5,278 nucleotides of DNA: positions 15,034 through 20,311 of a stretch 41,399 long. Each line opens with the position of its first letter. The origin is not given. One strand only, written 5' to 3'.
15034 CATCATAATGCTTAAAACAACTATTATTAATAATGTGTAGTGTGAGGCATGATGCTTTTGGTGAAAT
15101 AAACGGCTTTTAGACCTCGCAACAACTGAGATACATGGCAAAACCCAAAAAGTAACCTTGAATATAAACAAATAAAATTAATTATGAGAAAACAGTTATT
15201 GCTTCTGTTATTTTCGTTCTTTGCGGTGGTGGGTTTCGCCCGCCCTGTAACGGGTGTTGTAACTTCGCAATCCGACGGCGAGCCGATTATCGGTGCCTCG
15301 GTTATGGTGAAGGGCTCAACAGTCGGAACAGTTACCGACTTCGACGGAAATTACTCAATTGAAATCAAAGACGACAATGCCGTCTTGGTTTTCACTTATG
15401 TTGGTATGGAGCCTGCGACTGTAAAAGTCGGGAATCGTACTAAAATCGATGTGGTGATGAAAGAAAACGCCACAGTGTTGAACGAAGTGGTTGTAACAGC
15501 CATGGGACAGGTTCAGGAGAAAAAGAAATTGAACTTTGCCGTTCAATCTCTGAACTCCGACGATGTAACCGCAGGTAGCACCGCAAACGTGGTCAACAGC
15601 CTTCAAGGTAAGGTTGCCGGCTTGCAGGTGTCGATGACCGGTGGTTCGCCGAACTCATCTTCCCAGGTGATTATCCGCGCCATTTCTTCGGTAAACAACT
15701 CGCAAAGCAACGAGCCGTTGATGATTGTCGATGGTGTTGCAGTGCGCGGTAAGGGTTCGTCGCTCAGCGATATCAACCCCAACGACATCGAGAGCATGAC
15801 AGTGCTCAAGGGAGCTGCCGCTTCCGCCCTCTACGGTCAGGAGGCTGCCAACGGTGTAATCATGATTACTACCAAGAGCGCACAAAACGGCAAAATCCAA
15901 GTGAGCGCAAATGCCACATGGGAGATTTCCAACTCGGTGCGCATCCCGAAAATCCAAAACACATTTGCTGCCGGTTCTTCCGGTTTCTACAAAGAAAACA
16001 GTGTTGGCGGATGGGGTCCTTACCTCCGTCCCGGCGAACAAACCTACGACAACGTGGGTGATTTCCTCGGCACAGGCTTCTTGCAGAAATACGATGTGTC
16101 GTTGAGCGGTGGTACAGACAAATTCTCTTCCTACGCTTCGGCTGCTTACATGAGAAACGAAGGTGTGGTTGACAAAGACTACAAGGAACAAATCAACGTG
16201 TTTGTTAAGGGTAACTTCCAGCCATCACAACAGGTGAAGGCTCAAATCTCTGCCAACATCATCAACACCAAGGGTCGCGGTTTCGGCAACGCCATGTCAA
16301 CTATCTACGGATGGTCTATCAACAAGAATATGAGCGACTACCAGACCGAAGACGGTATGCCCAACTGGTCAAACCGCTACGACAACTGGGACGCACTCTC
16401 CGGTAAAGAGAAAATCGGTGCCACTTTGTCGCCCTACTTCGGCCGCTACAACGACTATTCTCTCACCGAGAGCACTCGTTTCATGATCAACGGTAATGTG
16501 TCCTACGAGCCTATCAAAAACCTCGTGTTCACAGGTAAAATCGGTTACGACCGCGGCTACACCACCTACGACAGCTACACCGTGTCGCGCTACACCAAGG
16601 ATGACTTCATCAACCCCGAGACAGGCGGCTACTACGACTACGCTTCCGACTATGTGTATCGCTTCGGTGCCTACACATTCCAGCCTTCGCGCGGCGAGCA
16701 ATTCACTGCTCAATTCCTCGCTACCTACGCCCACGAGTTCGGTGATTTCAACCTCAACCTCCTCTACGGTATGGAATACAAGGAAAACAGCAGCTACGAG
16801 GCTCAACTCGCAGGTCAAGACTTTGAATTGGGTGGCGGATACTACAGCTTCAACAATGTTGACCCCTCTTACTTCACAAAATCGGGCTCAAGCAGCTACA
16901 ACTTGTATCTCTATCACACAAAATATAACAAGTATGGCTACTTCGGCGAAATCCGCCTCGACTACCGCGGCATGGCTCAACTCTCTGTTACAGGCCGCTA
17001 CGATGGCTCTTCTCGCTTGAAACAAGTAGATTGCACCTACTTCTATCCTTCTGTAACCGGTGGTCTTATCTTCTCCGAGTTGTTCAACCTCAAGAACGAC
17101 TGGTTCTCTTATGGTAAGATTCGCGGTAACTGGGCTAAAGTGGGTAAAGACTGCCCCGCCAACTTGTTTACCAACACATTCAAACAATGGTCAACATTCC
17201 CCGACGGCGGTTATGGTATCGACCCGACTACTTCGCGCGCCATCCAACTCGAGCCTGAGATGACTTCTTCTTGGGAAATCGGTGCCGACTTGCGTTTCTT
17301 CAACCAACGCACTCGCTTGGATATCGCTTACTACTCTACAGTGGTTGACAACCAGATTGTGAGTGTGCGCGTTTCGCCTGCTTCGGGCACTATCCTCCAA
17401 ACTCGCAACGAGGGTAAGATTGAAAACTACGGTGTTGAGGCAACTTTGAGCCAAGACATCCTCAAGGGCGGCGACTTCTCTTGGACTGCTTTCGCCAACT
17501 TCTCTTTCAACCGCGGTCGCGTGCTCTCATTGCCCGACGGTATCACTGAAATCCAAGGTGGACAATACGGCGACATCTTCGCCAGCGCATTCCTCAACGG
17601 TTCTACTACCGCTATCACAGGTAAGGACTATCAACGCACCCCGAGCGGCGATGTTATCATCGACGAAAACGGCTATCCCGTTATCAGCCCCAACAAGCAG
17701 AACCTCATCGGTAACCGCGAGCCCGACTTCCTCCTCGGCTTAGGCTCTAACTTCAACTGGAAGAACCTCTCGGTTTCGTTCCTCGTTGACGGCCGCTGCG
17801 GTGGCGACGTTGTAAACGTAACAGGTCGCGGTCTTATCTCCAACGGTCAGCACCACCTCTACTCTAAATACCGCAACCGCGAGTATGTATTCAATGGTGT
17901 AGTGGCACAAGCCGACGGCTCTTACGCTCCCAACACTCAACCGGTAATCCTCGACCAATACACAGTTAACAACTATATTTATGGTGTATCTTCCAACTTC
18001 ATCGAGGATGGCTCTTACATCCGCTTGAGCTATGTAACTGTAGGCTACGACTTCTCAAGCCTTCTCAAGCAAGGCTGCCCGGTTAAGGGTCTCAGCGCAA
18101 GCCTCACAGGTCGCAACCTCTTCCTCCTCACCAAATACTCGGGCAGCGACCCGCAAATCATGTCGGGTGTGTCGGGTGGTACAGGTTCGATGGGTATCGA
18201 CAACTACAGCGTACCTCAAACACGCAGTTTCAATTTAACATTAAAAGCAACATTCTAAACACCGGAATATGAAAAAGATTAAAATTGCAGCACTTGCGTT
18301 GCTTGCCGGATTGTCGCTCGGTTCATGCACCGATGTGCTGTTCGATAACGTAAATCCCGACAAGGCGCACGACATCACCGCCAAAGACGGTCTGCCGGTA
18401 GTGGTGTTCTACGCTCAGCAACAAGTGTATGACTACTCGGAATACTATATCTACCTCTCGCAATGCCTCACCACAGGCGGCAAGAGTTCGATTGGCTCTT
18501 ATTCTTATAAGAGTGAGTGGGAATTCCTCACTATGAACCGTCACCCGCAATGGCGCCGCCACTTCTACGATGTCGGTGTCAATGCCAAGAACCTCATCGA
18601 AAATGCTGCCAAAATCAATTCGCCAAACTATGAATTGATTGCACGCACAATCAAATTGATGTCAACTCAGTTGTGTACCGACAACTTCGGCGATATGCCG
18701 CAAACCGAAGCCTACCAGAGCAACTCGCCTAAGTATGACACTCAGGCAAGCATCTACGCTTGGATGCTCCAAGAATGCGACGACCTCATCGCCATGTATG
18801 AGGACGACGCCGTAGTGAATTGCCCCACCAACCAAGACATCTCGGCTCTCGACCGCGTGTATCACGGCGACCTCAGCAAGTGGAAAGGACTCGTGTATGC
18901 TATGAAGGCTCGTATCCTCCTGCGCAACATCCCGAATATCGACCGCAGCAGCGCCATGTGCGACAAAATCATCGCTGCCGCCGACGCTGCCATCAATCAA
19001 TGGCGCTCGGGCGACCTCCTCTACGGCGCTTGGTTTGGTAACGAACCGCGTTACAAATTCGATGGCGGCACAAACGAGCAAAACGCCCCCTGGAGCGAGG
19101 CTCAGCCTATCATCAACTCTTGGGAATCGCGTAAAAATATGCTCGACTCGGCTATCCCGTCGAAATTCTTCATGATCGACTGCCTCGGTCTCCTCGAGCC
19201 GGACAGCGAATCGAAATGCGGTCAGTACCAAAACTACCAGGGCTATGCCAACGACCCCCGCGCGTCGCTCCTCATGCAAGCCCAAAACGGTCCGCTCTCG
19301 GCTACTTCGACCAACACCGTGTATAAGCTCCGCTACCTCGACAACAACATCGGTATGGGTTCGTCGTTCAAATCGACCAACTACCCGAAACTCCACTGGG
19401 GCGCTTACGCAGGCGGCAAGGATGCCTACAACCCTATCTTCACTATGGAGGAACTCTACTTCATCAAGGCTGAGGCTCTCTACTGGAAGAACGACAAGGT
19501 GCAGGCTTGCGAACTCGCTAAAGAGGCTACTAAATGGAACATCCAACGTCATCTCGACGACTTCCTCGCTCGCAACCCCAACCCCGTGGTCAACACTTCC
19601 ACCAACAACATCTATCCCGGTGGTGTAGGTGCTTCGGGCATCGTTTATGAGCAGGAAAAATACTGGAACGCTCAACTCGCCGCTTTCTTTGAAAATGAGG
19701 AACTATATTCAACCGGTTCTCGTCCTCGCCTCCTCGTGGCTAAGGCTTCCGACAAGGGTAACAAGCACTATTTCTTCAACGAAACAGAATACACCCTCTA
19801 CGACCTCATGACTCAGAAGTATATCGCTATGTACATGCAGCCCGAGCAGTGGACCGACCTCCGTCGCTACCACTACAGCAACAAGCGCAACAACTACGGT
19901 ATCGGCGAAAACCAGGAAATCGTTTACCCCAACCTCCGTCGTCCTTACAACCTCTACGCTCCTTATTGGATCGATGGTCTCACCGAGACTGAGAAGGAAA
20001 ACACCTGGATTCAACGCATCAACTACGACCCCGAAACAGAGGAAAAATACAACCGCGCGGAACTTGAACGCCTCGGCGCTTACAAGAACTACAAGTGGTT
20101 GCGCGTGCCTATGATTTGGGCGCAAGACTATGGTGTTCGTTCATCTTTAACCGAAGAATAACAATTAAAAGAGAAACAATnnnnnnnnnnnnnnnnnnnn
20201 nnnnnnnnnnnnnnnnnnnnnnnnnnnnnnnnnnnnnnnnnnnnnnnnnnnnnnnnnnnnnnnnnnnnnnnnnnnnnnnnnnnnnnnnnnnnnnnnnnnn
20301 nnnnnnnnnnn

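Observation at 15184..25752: SusC/SusD locus whose only enzyme candidate is a T9SS-sorted GHL10 (YddW/DigH-like) protein, with no classical CAZyme and no regulator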

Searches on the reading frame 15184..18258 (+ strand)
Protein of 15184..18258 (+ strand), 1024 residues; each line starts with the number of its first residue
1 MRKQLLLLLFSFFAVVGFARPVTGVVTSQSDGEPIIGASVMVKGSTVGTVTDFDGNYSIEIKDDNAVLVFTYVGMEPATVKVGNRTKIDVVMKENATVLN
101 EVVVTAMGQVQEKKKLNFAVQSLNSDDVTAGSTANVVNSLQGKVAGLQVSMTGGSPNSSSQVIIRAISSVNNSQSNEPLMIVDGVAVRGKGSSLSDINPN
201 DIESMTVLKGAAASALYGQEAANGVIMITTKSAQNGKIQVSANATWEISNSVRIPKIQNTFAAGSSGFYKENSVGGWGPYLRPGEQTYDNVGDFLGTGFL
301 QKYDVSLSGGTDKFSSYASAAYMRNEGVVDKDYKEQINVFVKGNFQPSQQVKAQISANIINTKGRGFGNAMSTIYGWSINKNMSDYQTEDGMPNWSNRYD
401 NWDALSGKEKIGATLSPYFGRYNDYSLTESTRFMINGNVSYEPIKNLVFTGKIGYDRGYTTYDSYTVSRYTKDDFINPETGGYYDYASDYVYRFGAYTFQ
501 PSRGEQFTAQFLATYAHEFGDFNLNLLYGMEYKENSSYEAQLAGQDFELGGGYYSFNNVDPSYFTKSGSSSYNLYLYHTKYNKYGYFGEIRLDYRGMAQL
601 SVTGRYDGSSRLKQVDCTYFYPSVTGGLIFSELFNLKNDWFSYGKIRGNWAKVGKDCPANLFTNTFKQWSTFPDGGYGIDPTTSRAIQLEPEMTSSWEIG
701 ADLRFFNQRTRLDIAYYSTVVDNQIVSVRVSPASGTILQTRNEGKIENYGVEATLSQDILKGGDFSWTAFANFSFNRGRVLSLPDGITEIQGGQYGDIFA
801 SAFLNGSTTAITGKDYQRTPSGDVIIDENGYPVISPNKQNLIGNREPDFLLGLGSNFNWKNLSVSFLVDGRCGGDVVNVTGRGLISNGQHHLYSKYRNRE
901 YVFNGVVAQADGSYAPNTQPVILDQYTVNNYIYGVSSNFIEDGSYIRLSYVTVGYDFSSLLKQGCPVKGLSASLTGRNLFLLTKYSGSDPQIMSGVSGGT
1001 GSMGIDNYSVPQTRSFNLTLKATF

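Call 3: search_protein_families(library=pfam, proteins=[window:15184-18258:+], max_evalue=0.01)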
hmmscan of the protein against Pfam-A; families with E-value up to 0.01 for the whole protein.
window:15184-18258:+ (1024 aa): 4 families
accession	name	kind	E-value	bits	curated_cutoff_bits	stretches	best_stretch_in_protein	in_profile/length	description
PF13715.12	CarbopepD_reg_2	-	6.1e-20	71.5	32.2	1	22-104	1-88/88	CarboxypepD_reg-like domain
PF07715.20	Plug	-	1.1e-16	61.6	23.9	1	113-225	2-107/107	TonB-dependent Receptor Plug Domain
PF13620.12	CarboxypepD_reg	-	4.1e-11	43.5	32.3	1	22-92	2-81/82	Carboxypeptidase regulatory-like domain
PF23591.1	CILP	-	7.6e-05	23.1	27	1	22-103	7-84/90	Cartilage intermediate layer protein 1-like domain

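Call 4: search_protein_families(library=ncbifam, proteins=[window:15184-18258:+], max_evalue=0.01)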
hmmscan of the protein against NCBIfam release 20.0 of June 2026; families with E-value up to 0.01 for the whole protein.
window:15184-18258:+ (1024 aa): 3 families
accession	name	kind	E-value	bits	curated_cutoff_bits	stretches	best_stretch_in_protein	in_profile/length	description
TIGR04056.1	OMP_RagA_SusC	subfamily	1.1e-194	649.7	368.25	1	21-1024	2-981/981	SusC/RagA family TonB-linked outer membrane protein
TIGR04057.1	SusC_RagA_signa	signature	5.1e-17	61.4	46.2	1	201-231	1-31/31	SusC/RagA subfamily TonB-dependent outer membrane receptor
NF053590.1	TonB_dep_TOL0244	equivalog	0.0083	14.8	645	1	99-237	10-146/604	TOL_0244 family TonB-dependent receptor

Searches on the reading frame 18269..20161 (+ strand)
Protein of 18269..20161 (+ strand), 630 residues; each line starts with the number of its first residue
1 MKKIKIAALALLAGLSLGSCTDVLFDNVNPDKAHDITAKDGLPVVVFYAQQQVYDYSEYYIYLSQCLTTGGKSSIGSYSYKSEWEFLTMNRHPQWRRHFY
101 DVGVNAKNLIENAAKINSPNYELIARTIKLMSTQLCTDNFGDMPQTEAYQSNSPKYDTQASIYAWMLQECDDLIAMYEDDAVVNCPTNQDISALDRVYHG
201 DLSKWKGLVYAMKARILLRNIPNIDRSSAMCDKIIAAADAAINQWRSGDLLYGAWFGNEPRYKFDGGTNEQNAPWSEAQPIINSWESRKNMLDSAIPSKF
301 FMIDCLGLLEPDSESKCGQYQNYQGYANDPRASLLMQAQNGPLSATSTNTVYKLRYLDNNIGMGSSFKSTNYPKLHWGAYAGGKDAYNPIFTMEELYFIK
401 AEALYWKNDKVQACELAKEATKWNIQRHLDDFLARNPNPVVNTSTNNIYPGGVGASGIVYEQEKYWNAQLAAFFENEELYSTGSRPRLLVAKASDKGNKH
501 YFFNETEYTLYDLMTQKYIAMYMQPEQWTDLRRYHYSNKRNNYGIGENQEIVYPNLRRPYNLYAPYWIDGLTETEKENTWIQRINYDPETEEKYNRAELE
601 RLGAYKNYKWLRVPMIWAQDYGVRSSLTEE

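Call 3: search_protein_families(library=pfam, proteins=[window:18269-20161:+], max_evalue=0.01)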
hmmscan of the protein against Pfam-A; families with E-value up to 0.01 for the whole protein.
window:18269-20161:+ (630 aa): 2 families
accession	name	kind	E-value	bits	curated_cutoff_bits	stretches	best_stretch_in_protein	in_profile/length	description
PF12771.13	SusD-like_2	-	1.2e-20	74.2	27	1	78-235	44-203/415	Starch-binding associating with outer membrane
PF12741.13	SusD-like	-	3.1e-15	56.6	27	1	61-228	55-213/495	Susd and RagB outer membrane lipoprotein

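Call 4: search_protein_families(library=ncbifam, proteins=[window:18269-20161:+], max_evalue=0.01)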
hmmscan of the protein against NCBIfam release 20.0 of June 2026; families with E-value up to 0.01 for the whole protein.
window:18269-20161:+ (630 aa): 0 families
